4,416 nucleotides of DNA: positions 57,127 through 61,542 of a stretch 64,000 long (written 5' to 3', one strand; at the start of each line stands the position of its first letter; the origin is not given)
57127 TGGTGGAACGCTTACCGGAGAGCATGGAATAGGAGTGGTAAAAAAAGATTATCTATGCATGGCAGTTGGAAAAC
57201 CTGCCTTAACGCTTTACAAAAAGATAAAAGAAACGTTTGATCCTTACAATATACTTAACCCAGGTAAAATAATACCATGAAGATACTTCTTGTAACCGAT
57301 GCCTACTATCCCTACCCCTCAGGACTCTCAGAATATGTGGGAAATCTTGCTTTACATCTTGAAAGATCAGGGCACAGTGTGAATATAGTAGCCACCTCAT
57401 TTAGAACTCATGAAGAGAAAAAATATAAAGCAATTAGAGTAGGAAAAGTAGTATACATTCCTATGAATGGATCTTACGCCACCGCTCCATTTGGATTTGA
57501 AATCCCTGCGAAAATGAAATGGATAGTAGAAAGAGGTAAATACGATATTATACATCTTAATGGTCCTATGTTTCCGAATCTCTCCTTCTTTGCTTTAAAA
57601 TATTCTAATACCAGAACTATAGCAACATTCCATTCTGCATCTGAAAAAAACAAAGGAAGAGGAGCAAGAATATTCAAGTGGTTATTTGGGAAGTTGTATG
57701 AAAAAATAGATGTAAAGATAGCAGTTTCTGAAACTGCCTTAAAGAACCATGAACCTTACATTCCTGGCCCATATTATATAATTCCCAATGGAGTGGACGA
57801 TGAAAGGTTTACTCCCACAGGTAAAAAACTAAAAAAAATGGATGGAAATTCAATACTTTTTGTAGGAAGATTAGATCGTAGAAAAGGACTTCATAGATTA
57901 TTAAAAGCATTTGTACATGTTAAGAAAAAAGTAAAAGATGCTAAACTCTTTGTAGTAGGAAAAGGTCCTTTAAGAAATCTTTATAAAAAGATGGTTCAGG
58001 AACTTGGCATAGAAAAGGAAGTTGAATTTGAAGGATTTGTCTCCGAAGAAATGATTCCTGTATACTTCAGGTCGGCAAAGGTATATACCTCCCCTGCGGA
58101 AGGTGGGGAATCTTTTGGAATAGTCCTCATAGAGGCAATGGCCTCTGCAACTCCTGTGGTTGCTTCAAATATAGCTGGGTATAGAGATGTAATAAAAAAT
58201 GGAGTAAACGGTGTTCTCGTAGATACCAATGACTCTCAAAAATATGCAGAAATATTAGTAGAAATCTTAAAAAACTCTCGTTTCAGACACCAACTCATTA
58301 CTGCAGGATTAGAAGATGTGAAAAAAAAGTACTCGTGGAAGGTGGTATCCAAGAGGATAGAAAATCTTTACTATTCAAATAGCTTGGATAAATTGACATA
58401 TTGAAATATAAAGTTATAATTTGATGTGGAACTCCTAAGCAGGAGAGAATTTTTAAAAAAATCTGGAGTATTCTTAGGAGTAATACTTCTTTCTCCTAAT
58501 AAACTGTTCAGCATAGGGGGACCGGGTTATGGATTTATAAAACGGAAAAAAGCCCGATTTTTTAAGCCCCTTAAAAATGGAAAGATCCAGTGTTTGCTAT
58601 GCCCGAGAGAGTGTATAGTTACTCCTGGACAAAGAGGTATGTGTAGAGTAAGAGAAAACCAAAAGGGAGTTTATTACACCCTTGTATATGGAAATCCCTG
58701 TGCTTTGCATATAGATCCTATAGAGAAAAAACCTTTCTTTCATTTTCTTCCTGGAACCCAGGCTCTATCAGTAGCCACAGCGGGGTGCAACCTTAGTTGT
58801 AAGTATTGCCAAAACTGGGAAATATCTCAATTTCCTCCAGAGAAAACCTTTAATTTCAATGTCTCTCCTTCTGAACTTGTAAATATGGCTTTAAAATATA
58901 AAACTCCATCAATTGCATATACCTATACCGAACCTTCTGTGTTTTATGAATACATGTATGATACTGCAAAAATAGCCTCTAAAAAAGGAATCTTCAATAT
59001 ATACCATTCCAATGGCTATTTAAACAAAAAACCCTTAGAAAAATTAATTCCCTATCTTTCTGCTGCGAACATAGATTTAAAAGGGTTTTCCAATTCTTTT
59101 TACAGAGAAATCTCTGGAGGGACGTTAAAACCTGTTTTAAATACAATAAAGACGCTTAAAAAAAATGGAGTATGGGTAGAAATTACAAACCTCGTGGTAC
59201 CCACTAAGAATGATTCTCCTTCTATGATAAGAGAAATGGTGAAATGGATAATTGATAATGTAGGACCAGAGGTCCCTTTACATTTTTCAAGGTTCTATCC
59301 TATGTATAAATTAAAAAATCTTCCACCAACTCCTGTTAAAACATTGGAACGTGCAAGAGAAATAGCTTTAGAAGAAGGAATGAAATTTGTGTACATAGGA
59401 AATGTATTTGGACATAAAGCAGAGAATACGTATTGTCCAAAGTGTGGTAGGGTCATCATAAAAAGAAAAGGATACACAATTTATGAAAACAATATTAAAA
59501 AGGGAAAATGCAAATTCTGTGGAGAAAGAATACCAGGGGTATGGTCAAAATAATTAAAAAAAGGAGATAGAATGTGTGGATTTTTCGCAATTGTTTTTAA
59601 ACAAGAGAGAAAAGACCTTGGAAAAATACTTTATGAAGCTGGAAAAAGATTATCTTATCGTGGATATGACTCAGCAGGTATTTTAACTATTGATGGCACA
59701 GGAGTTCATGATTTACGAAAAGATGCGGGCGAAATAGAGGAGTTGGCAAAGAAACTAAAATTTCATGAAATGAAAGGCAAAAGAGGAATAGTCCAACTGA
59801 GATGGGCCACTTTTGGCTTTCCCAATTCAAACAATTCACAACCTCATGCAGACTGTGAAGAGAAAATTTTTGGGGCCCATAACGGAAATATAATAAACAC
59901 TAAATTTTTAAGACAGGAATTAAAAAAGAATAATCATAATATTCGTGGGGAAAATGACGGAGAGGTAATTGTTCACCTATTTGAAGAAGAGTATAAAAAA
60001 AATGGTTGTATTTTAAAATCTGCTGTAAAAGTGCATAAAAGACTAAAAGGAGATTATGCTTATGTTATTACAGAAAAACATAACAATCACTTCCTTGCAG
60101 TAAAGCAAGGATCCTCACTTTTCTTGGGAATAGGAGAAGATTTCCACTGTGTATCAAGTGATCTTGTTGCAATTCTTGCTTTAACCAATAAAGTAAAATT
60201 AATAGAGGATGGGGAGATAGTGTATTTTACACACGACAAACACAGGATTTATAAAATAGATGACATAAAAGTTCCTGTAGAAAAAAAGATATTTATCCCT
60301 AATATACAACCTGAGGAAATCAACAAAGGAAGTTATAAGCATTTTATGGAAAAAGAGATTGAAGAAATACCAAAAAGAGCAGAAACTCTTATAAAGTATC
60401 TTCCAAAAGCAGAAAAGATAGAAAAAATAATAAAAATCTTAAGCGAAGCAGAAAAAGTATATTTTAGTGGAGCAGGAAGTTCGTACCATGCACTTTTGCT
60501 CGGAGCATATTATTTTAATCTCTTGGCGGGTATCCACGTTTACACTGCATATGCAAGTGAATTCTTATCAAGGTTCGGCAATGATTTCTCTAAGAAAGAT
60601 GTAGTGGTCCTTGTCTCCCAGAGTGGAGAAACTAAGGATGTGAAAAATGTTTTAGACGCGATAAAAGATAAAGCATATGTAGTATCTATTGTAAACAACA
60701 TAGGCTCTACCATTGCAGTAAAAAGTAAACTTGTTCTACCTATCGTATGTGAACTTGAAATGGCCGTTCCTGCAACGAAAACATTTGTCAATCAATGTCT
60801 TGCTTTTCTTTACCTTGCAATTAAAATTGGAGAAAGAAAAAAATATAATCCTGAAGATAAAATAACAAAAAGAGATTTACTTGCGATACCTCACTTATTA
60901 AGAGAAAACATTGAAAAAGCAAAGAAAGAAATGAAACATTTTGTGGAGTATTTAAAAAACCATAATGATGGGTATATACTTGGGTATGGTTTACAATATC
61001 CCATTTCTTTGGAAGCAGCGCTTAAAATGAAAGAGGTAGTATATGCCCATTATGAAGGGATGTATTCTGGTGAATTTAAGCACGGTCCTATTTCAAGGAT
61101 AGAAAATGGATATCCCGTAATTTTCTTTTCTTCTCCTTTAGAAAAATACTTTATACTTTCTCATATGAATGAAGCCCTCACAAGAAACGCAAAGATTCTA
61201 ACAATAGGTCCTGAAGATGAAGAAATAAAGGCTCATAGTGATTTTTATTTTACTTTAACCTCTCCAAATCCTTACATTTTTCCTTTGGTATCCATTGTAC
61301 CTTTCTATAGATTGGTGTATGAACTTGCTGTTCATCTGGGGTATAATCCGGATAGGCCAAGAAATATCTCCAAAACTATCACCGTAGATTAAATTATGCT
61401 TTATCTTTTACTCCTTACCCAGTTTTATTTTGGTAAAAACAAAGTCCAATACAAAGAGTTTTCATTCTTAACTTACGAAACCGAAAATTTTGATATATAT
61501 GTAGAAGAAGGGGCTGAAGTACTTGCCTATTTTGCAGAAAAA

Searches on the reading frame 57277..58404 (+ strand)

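Call 37: search_protein_families(library=pfam, proteins=[window:57277-58404:+], max_evalue=0.001)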
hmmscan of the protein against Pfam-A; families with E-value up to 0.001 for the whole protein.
window:57277-58404:+ (375 aa): 6 families
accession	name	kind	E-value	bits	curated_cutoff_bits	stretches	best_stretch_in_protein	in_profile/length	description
PF00534.26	Glycos_transf_1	-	2.1e-45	154.8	26.4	1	183-344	8-169/172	Glycosyl transferases group 1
PF13692.12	Glyco_trans_1_4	-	3.8e-36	124.9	27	1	191-333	2-142/142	Glycosyl transferases group 1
PF13439.12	Glyco_transf_4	-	1.5e-24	87.4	28.5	1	15-177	2-170/170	Glycosyltransferase Family 4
PF13579.12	Glyco_trans_4_4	-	2e-09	38.4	29.7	1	16-156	2-140/158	Glycosyl transferase 4-like domain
PF20706.3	GT4-conflict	-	1.5e-08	34.5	26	1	172-354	180-378/385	Family 4 Glycosyltransferase in conflict systems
PF13524.12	Glyco_trans_1_2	-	1.1e-05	25.8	25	1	220-361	13-142/144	Glycosyl transferase-like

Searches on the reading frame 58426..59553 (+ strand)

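Call 37: search_protein_families(library=pfam, proteins=[window:58426-59553:+], max_evalue=0.001)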
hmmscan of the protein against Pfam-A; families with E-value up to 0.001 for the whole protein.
window:58426-59553:+ (375 aa): 1 family
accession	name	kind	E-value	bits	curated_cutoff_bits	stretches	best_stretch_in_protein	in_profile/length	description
PF04055.27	Radical_SAM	-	3e-22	80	29.5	1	117-274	3-165/166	Radical SAM superfamily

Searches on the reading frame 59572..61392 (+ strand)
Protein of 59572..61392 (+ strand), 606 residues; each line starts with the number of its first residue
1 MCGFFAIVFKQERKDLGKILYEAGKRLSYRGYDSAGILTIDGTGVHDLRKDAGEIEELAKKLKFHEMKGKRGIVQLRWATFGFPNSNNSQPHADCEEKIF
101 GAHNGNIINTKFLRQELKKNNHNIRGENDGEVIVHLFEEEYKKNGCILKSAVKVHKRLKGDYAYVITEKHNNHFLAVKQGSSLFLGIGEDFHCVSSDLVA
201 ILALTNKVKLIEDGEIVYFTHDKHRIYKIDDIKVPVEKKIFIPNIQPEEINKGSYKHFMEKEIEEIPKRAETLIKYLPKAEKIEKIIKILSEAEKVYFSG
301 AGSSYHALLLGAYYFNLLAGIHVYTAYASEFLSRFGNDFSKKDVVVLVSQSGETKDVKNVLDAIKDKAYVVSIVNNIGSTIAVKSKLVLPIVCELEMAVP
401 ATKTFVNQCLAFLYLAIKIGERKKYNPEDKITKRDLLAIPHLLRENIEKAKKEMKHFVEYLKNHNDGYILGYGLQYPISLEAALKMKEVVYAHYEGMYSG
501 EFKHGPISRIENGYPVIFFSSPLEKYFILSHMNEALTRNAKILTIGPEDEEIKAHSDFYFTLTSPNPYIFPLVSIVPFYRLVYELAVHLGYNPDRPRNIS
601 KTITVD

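Call 37: search_protein_families(library=pfam, proteins=[window:59572-61392:+], max_evalue=0.001)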
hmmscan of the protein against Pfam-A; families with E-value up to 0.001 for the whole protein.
window:59572-61392:+ (606 aa): 3 families
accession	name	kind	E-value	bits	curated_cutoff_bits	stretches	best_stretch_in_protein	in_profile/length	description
PF01380.27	SIS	-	1.5e-34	119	25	2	289-417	1-130/131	SIS domain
PF13537.11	GATase_7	-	6.4e-14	52.5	25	1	86-202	10-122/123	Glutamine amidotransferase domain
PF13522.11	GATase_6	-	1.8e-13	51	27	1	70-175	11-106/130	Glutamine amidotransferase domain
